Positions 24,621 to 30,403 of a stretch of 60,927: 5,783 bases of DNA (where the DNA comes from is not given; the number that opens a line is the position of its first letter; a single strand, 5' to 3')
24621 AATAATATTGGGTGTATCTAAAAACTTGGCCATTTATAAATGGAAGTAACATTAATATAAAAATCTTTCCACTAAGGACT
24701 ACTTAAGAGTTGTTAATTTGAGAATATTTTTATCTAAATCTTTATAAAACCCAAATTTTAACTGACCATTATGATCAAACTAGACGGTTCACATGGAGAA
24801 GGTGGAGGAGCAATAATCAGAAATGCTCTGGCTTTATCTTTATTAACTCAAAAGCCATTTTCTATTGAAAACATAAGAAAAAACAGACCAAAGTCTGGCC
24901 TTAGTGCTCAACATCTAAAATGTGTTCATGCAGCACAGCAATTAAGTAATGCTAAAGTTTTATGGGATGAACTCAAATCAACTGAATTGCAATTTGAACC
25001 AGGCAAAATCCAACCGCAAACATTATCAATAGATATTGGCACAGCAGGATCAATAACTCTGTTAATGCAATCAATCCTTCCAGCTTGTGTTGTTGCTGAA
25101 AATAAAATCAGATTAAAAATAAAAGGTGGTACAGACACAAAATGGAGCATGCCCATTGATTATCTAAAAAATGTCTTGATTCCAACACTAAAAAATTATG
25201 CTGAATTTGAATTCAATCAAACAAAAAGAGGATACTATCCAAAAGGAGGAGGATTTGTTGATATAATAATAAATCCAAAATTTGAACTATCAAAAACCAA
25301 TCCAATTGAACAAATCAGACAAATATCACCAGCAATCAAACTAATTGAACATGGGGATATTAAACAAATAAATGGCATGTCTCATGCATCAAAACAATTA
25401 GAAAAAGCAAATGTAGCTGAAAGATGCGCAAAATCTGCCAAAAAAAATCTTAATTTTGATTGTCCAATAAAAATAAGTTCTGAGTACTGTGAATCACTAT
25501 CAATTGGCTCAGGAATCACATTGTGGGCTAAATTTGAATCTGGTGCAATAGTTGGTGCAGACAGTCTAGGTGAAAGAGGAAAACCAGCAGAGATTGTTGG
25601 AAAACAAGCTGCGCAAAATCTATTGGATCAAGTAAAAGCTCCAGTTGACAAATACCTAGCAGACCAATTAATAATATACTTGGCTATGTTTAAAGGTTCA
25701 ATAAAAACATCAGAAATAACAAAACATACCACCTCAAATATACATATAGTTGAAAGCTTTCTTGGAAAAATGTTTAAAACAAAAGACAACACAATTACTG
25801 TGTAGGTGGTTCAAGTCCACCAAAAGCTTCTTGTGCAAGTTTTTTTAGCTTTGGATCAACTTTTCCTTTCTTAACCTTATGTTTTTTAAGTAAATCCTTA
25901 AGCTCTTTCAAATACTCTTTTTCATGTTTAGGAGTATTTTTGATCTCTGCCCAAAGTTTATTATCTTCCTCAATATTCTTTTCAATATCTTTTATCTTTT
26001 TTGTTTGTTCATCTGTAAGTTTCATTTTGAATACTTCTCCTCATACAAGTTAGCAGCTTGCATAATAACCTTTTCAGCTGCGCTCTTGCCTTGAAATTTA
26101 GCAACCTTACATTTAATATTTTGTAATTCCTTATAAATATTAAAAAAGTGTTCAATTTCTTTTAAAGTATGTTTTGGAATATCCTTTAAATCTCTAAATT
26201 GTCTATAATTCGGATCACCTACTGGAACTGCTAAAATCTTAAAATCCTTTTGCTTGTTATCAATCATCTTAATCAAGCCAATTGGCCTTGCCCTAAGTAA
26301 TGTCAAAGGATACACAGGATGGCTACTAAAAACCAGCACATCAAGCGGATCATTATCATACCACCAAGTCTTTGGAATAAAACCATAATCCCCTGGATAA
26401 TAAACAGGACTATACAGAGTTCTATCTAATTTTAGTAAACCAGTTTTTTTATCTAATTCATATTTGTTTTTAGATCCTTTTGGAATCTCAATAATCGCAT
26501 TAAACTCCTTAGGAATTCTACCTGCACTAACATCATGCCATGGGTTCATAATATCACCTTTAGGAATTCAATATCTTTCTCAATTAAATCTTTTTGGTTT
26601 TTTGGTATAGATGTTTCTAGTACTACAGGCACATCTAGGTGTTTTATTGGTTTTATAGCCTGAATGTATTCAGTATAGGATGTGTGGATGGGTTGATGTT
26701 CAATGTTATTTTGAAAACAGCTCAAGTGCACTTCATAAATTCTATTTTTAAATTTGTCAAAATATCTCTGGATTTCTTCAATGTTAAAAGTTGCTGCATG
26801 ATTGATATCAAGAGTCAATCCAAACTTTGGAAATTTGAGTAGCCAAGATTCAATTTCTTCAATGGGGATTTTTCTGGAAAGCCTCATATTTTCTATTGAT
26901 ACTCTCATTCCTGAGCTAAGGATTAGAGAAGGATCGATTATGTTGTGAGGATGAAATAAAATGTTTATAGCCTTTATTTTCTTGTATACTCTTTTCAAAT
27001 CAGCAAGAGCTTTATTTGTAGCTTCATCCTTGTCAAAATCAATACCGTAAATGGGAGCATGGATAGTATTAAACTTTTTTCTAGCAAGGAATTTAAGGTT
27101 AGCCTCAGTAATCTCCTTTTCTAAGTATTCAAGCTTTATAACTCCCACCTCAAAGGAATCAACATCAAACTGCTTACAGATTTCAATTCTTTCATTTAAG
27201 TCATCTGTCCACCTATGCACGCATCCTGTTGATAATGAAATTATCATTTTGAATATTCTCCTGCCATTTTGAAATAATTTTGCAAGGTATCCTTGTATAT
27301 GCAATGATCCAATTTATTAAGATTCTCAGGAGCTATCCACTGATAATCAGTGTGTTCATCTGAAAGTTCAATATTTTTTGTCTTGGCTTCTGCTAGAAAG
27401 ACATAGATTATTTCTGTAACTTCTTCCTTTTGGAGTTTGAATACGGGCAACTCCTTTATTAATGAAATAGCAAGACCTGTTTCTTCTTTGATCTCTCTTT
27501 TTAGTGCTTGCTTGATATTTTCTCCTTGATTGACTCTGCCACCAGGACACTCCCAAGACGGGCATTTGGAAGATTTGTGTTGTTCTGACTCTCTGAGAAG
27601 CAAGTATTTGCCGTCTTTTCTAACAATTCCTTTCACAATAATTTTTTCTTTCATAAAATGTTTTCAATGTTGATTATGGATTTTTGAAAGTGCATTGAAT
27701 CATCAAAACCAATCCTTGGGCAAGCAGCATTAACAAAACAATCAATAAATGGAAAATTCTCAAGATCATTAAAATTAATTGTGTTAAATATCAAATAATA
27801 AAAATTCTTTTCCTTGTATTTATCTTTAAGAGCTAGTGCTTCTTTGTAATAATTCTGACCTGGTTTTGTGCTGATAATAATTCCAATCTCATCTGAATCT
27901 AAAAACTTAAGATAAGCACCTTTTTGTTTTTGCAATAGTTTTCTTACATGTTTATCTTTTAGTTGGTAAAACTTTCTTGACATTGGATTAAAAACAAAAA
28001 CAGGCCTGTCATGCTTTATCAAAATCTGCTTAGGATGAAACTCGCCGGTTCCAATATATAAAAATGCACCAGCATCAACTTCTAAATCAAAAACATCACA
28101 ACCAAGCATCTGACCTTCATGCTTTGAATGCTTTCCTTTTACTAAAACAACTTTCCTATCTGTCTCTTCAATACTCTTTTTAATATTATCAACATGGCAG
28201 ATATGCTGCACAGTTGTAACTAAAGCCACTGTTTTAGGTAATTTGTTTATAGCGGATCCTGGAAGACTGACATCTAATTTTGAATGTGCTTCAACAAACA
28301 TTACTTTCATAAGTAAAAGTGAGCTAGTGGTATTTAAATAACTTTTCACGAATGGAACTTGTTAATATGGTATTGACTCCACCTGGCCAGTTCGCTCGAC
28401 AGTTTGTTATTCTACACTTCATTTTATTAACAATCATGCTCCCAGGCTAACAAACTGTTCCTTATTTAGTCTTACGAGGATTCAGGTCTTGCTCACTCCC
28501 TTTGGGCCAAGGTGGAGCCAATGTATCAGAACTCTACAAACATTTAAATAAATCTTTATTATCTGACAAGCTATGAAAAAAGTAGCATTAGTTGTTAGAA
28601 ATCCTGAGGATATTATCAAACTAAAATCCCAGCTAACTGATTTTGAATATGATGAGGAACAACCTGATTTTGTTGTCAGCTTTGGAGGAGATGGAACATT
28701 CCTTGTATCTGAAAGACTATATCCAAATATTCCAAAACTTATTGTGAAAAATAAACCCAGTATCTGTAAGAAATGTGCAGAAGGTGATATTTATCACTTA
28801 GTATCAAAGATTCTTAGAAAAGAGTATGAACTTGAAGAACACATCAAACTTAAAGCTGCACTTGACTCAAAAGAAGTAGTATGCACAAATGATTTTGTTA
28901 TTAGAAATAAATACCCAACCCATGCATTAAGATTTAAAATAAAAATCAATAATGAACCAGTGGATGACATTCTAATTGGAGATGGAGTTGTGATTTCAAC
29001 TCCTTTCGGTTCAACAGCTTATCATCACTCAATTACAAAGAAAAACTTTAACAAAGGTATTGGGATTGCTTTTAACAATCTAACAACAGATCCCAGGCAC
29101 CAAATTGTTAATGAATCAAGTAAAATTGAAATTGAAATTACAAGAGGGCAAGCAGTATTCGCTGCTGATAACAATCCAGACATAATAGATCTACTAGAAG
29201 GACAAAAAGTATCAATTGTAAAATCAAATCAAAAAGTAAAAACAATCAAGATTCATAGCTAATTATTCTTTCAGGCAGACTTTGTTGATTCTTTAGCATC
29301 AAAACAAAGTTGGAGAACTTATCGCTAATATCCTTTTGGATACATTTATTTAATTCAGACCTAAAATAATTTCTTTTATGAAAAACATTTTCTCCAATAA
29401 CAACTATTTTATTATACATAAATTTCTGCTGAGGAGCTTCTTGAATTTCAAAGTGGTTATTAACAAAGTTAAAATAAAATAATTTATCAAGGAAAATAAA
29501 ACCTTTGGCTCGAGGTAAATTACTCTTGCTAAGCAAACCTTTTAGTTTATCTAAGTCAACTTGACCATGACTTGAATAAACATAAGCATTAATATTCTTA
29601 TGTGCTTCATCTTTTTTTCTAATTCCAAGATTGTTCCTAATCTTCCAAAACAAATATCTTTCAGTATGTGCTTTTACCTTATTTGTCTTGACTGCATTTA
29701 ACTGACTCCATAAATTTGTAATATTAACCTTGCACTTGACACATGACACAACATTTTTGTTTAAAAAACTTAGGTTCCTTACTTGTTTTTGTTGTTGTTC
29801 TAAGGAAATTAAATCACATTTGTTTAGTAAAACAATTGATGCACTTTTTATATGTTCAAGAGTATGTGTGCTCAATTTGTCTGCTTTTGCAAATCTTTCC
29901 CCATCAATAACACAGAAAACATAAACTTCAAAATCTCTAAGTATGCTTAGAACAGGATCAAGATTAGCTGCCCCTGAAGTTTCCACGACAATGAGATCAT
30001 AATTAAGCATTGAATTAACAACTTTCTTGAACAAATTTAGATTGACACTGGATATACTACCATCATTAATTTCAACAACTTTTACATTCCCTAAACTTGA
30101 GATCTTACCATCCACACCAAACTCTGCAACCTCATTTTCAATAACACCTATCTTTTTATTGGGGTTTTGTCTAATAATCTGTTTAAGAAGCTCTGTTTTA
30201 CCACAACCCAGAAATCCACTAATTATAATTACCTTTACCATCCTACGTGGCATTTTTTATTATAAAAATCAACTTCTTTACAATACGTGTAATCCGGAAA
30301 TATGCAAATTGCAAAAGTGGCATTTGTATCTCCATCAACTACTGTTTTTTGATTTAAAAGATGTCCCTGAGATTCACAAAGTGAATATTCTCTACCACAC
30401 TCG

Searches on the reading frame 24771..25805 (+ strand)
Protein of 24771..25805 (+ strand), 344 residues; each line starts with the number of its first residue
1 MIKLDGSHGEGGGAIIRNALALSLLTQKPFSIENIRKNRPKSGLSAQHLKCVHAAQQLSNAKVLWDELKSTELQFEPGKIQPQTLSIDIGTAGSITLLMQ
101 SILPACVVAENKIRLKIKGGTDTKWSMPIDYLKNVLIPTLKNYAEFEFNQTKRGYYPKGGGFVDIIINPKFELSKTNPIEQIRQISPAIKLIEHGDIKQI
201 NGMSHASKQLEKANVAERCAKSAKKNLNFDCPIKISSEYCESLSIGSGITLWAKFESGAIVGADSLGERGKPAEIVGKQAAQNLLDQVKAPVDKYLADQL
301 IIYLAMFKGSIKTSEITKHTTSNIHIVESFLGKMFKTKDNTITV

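Call 6: search_protein_families(library=pfam, proteins=[window:24771-25805:+], max_evalue=0.01)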
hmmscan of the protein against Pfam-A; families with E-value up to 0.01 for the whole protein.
window:24771-25805:+ (344 aa): 2 families
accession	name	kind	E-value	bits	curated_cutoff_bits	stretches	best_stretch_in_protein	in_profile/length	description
PF01137.26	RTC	-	1.5e-73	247.1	27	1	9-336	2-220/221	RNA 3'-terminal phosphate cyclase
PF05189.18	RTC_insert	-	3.9e-22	79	23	1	193-288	2-101/102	RNA 3'-terminal phosphate cyclase (RTC), insert domain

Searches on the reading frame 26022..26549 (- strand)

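Call 41: search_protein_families(library=pfam, proteins=[window:26022-26549:-], max_evalue=0.0001)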
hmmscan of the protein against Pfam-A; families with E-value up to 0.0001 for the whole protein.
window:26022-26549:- (175 aa): 1 family
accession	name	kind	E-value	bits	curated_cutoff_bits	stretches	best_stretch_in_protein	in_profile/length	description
PF00719.24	Pyrophosphatase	-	4e-58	196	23.5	1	18-169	1-152/153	Inorganic pyrophosphatase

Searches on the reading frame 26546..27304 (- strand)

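Call 41: search_protein_families(library=pfam, proteins=[window:26546-27304:-], max_evalue=0.0001)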
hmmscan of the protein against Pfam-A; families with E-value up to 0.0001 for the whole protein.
window:26546-27304:- (252 aa): 1 family
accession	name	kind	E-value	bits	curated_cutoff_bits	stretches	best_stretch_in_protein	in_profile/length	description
PF01261.30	AP_endonuc_2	-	2.9e-05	24.3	31.1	0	131-249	118-247/249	Xylose isomerase-like TIM barrel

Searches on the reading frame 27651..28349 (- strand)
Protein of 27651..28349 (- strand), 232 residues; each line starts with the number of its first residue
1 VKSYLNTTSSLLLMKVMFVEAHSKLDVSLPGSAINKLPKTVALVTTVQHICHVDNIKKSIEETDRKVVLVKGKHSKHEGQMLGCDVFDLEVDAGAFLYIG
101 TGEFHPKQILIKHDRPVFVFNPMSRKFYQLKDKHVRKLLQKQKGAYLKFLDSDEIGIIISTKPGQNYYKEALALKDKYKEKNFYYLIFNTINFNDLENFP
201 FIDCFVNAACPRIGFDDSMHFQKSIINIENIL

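Call 41: search_protein_families(library=pfam, proteins=[window:27651-28349:-], max_evalue=0.0001)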
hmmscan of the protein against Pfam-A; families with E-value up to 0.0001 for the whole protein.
window:27651-28349:- (232 aa): 1 family
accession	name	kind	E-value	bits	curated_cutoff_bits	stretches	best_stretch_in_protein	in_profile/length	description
PF01866.22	Diphthamide_syn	-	1.3e-43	150.1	33.2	1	13-228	62-285/302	Putative diphthamide synthesis protein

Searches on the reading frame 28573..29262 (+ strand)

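Call 41: search_protein_families(library=pfam, proteins=[window:28573-29262:+], max_evalue=0.0001)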
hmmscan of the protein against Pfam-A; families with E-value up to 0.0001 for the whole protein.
window:28573-29262:+ (229 aa): 1 family
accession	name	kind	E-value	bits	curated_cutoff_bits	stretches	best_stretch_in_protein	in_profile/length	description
PF20143.4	NAD_kinase_C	-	1.6e-12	47.7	23.7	1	106-226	2-125/126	ATP-NAD kinase C-terminal domain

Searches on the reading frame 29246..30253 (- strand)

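Call 41: search_protein_families(library=pfam, proteins=[window:29246-30253:-], max_evalue=0.0001)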
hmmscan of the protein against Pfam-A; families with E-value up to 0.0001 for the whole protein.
window:29246-30253:- (335 aa): 2 families
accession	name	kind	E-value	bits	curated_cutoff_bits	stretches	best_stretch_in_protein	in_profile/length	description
PF02492.25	cobW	-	4.1e-27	95.4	20.7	1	8-159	2-166/180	CobW/HypB/UreG, nucleotide-binding domain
PF07683.19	CobW_C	-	2.8e-06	27.5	22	1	221-304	1-93/94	Cobalamin synthesis protein cobW C-terminal domain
